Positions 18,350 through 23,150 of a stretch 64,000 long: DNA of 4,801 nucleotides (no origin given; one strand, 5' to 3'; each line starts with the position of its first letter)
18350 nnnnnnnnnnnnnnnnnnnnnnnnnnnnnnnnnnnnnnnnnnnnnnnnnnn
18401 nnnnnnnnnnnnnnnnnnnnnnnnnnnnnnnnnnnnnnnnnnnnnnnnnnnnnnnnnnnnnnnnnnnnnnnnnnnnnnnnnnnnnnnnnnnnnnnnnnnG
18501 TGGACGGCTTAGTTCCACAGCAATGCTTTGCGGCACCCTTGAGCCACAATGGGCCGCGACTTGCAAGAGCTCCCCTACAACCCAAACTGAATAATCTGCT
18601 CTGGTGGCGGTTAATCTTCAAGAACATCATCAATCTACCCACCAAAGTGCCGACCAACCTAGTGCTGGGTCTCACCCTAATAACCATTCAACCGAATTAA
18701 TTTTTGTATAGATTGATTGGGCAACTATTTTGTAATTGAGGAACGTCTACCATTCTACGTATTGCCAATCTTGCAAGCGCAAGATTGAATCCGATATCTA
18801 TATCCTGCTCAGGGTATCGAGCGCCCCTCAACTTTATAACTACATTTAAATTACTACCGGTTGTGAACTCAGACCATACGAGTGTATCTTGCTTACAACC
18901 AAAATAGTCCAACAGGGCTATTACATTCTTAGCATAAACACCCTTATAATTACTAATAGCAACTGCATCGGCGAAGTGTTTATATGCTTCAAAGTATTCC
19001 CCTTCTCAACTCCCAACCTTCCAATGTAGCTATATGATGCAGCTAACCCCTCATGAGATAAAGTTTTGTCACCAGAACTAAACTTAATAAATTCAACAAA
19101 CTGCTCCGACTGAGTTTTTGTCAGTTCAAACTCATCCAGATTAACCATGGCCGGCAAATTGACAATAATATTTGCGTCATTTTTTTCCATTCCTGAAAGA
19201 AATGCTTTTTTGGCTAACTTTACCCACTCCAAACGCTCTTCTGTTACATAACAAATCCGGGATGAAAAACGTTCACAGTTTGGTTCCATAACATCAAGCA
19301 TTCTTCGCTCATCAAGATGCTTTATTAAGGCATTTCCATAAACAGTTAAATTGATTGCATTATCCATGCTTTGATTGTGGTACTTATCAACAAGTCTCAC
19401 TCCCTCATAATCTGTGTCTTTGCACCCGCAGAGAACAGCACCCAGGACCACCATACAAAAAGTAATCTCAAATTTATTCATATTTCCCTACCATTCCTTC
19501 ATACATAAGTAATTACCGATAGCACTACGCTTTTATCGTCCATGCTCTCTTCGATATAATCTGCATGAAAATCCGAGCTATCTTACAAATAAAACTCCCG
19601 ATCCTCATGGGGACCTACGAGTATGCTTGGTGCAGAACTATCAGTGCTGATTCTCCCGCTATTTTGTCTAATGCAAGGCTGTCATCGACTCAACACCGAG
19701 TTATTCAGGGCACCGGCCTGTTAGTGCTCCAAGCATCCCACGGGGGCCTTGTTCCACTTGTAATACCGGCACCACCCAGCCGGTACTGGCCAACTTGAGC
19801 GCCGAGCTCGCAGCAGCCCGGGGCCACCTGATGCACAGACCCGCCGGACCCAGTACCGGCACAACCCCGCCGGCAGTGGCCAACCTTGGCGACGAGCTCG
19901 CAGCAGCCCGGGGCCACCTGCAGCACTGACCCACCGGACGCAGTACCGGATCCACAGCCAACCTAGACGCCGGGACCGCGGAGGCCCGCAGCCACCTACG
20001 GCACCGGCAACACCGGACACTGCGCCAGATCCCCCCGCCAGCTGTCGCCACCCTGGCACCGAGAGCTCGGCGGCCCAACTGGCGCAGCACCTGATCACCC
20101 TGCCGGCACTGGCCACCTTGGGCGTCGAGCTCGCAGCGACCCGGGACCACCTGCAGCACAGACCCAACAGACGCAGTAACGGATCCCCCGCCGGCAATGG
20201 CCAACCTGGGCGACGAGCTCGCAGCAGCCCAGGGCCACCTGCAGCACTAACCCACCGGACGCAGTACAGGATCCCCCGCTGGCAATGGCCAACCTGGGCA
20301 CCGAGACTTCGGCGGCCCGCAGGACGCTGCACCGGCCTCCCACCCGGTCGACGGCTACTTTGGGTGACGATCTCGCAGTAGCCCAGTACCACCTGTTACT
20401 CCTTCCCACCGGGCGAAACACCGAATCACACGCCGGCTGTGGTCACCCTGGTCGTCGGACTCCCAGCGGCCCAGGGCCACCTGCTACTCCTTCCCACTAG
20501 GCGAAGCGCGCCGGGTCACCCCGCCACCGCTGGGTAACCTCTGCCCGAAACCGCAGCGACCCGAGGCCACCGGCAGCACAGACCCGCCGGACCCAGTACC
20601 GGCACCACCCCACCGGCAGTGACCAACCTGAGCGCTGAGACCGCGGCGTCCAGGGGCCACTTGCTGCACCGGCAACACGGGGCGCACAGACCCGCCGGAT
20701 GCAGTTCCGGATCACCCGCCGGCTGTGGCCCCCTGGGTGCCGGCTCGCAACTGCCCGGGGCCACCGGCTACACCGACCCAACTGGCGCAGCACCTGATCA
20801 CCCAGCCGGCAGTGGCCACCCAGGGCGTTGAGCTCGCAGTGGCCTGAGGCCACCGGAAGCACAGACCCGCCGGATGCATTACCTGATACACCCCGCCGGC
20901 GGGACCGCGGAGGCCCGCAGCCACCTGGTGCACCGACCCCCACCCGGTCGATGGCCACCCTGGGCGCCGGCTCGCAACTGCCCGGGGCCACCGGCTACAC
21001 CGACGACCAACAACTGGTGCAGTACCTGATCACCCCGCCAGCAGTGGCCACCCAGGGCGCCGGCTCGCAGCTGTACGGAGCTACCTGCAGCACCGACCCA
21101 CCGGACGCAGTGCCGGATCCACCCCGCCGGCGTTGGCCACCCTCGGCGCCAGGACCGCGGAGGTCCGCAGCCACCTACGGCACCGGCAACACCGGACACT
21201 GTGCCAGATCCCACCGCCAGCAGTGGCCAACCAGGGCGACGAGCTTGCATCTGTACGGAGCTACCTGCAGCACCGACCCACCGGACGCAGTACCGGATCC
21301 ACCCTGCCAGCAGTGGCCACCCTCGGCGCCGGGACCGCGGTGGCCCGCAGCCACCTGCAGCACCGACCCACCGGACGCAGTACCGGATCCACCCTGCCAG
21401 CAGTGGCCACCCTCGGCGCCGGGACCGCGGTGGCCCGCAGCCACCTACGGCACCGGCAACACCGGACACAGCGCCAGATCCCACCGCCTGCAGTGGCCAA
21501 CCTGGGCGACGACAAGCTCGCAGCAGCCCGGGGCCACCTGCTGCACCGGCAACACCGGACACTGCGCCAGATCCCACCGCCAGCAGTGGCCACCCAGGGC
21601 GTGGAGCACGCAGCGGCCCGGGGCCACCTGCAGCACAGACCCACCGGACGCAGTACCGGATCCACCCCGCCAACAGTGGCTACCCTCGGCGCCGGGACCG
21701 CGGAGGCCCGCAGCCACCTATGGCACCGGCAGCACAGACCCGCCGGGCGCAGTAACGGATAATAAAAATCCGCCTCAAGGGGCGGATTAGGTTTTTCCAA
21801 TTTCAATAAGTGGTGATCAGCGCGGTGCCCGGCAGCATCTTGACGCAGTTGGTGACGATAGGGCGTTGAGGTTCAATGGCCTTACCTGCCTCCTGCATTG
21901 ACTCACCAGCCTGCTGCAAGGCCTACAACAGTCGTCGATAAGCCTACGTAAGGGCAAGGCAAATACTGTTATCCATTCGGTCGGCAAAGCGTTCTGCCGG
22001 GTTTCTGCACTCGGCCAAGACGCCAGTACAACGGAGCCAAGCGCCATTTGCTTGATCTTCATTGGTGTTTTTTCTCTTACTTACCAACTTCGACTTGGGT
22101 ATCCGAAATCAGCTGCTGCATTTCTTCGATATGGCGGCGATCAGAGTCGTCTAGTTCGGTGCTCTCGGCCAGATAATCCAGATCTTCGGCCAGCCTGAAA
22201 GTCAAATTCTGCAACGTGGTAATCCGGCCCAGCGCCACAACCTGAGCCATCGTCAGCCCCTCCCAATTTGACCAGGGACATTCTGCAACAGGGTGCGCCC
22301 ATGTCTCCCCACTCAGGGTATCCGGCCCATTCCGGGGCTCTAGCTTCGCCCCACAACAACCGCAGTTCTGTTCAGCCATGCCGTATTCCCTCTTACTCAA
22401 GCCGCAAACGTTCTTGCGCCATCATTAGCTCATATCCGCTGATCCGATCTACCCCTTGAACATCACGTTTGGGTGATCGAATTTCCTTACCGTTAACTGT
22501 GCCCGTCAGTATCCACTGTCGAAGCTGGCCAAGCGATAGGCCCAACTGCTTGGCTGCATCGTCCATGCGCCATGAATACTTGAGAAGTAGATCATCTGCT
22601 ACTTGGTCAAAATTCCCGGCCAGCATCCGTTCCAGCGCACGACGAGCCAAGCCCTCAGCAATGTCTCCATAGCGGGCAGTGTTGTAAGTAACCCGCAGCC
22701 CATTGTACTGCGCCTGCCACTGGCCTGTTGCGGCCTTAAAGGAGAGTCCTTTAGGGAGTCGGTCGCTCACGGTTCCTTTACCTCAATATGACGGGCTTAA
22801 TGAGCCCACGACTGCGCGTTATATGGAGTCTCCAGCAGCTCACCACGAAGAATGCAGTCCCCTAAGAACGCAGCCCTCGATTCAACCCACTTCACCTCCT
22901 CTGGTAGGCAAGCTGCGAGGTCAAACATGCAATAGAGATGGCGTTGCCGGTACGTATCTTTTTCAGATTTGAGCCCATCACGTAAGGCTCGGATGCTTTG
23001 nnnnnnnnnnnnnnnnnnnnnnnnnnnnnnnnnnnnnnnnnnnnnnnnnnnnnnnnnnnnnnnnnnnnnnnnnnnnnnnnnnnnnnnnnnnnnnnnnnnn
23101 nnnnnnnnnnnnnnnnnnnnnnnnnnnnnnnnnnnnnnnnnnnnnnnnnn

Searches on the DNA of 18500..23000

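Call 17: search_rna_families(source=window, start=18500, end=23000, threshold=evalue, max_evalue=1)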
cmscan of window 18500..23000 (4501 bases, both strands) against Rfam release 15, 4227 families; matches with E-value up to 1: 0.
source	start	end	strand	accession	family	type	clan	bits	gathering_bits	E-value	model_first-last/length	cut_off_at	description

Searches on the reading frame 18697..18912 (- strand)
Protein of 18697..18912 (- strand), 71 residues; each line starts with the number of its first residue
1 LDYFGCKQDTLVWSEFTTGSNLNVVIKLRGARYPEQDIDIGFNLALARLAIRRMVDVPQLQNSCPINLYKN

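Call 82: search_protein_families(library=pfam, proteins=[window:18697-18912:-], max_evalue=0.01)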
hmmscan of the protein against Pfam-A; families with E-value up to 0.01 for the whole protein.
window:18697-18912:- (71 aa): 0 families

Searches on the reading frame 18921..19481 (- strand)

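Call 12: search_protein_families(library=pfam, proteins=[window:18921-19481:-], max_evalue=0.01)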
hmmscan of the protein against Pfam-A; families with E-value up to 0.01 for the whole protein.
window:18921-19481:- (186 aa): 0 families

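Call 83: search_protein_families(library=phrogs, proteins=[window:18921-19481:-], max_evalue=0.1)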
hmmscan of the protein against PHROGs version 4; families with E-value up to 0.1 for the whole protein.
window:18921-19481:- (186 aa): 2 families
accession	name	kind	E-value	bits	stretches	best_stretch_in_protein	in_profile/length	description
phrog_23515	-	unknown function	0.02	16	1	6-43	11-47/76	-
phrog_1764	-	unknown function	0.021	14.9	1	93-153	179-239/391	unknown function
